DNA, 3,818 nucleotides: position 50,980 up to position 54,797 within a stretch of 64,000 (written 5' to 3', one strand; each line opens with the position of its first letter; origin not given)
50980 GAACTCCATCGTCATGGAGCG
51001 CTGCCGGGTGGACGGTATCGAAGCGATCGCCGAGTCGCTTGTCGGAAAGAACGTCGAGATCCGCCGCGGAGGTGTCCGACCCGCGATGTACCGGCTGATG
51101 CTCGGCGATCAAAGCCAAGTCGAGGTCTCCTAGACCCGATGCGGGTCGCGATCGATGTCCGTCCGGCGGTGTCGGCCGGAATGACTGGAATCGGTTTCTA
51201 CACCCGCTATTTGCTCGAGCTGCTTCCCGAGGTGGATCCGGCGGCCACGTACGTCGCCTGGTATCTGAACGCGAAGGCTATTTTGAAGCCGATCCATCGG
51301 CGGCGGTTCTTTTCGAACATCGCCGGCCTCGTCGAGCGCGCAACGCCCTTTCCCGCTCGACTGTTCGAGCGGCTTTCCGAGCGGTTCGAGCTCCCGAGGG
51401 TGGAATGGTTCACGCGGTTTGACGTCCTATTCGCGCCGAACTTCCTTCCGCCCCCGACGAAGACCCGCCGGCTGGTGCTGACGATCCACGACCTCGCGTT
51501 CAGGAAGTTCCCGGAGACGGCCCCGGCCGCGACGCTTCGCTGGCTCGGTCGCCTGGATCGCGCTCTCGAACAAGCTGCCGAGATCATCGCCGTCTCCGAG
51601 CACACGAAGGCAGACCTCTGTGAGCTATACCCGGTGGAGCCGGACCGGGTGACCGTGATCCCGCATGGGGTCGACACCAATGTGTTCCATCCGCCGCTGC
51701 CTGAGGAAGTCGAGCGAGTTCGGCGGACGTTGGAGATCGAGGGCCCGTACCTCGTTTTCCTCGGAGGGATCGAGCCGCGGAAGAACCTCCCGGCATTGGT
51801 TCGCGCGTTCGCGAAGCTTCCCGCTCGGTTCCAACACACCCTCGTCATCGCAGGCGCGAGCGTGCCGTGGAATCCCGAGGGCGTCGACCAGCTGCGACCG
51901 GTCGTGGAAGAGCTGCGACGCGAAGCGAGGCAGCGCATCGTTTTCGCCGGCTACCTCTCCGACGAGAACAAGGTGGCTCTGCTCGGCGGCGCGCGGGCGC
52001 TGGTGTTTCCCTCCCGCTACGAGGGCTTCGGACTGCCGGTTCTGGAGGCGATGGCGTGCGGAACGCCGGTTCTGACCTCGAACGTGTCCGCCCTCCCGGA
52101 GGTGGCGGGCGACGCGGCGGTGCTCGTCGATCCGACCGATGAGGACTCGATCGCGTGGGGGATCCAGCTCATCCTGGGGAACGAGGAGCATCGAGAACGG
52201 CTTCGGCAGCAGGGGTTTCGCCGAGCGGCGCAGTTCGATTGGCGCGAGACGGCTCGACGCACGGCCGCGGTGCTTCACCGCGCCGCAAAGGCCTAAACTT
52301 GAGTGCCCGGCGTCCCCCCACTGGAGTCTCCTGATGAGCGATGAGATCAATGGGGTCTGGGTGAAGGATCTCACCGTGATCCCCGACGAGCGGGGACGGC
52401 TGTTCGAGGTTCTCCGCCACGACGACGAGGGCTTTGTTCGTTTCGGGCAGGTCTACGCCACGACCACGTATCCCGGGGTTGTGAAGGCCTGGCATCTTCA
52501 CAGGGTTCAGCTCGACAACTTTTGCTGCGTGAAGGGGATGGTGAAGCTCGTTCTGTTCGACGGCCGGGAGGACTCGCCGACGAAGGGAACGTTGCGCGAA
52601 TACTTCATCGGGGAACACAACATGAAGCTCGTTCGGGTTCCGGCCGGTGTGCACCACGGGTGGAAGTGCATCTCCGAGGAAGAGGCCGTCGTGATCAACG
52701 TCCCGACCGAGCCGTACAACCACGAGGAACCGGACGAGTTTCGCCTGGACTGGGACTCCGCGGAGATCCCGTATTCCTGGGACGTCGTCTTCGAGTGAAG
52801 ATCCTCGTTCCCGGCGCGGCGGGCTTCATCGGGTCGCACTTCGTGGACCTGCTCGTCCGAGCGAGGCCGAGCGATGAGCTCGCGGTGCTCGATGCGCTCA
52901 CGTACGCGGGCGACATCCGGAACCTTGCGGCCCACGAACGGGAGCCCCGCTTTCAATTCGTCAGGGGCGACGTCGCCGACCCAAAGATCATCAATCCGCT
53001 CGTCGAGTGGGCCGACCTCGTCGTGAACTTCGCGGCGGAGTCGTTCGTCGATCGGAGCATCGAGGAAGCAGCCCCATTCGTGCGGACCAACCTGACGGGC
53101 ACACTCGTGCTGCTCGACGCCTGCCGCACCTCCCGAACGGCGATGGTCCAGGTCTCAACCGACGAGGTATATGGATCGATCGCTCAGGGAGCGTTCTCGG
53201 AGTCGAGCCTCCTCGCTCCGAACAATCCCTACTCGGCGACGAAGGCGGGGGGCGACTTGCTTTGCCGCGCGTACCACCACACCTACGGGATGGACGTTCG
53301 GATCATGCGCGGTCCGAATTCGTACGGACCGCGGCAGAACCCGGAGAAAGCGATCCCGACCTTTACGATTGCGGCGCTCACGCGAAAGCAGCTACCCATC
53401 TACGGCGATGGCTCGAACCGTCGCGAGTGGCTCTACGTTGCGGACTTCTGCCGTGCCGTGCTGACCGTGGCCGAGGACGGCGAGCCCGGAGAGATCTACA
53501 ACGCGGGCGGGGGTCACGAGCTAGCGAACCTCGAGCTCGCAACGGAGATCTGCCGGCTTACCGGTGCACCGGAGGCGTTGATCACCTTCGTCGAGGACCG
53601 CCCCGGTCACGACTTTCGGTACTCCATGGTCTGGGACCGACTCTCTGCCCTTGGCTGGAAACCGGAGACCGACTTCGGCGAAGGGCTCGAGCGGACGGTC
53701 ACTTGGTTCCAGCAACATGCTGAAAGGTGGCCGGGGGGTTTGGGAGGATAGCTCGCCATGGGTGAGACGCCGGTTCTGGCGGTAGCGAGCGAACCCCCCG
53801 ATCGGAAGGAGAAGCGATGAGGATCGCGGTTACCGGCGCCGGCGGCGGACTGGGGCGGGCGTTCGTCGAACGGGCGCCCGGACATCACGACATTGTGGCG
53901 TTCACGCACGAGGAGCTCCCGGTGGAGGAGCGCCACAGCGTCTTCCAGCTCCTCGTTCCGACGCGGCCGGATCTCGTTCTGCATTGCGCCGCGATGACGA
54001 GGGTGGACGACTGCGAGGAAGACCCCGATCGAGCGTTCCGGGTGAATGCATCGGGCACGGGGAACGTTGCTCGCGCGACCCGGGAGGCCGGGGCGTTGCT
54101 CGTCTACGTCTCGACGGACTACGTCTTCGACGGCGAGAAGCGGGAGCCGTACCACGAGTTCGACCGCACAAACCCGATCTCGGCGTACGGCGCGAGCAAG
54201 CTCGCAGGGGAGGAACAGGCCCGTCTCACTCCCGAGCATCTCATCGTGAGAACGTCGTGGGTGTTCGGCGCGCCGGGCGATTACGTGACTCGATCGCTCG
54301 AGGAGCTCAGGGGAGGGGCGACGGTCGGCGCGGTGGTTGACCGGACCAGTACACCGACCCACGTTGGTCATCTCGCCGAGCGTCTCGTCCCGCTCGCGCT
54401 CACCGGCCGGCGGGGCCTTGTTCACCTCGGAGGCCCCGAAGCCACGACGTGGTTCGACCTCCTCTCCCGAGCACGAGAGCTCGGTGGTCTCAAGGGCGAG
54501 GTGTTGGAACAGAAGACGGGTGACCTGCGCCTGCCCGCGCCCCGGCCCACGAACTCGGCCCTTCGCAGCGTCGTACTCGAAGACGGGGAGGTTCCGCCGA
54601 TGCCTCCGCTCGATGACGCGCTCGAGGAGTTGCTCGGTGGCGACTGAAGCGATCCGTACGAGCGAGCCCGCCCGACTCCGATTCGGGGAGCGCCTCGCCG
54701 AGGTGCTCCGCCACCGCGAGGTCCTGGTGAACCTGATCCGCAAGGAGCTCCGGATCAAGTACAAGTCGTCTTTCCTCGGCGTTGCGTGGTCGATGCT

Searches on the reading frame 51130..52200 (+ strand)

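Call 40: search_protein_families(library=pfam, proteins=[window:51130-52200:+], max_evalue=0.00001)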
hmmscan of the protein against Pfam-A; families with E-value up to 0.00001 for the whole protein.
window:51130-52200:+ (357 aa): 4 families
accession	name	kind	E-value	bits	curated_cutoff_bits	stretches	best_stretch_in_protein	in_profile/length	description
PF00534.26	Glycos_transf_1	-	4.6e-33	114.6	26.4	1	204-357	14-164/172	Glycosyl transferases group 1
PF13692.12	Glyco_trans_1_4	-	4e-27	95.7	27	1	206-349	2-140/142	Glycosyl transferases group 1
PF13439.12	Glyco_transf_4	-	2e-15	57.7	28.5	1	67-184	43-169/170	Glycosyltransferase Family 4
PF20706.3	GT4-conflict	-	7.8e-14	51.9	26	1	185-322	176-316/385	Family 4 Glycosyltransferase in conflict systems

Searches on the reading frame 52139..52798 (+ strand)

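Call 9: search_protein_families(library=pfam, proteins=[window:52139-52798:+], max_evalue=0.001)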
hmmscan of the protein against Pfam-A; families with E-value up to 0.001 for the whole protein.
window:52139-52798:+ (219 aa): 3 families
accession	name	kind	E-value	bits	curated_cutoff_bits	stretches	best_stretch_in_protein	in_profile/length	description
PF00908.23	dTDP_sugar_isom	-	9.1e-16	58.5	27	1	69-216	3-154/168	dTDP-4-dehydrorhamnose 3,5-epimerase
PF14667.12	Polysacc_synt_C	-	1.6e-11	44.8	28.7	1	83-201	3-111/111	Polysaccharide biosynthesis C-terminal domain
PF07883.17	Cupin_2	-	0.0003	20.9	27.2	0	164-188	45-69/70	Cupin domain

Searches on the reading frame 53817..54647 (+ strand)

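Call 9: search_protein_families(library=pfam, proteins=[window:53817-54647:+], max_evalue=0.001)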
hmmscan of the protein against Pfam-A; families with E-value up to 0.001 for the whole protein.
window:53817-54647:+ (276 aa): 6 families
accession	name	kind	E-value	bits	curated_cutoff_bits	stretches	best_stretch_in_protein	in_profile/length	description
PF04321.23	RmlD_sub_bind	-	3.8e-66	223.5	27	1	1-271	1-280/287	RmlD substrate binding domain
PF01370.27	Epimerase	-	6.5e-21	75.3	20.9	1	3-151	1-174/240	NAD dependent epimerase/dehydratase family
PF16363.11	GDP_Man_Dehyd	-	3.4e-13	50.2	27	1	33-136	58-165/332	GDP-mannose 4,6 dehydratase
PF02719.21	Polysacc_synt_2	-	6.6e-11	42.4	20.2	1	36-131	63-145/293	Polysaccharide biosynthesis protein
PF07993.18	NAD_binding_4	-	1.9e-07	31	20.1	1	52-154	90-212/258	Male sterility protein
PF01073.25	3Beta_HSD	-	5.7e-05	22.7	22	1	52-128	68-150/280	3-beta hydroxysteroid dehydrogenase/isomerase family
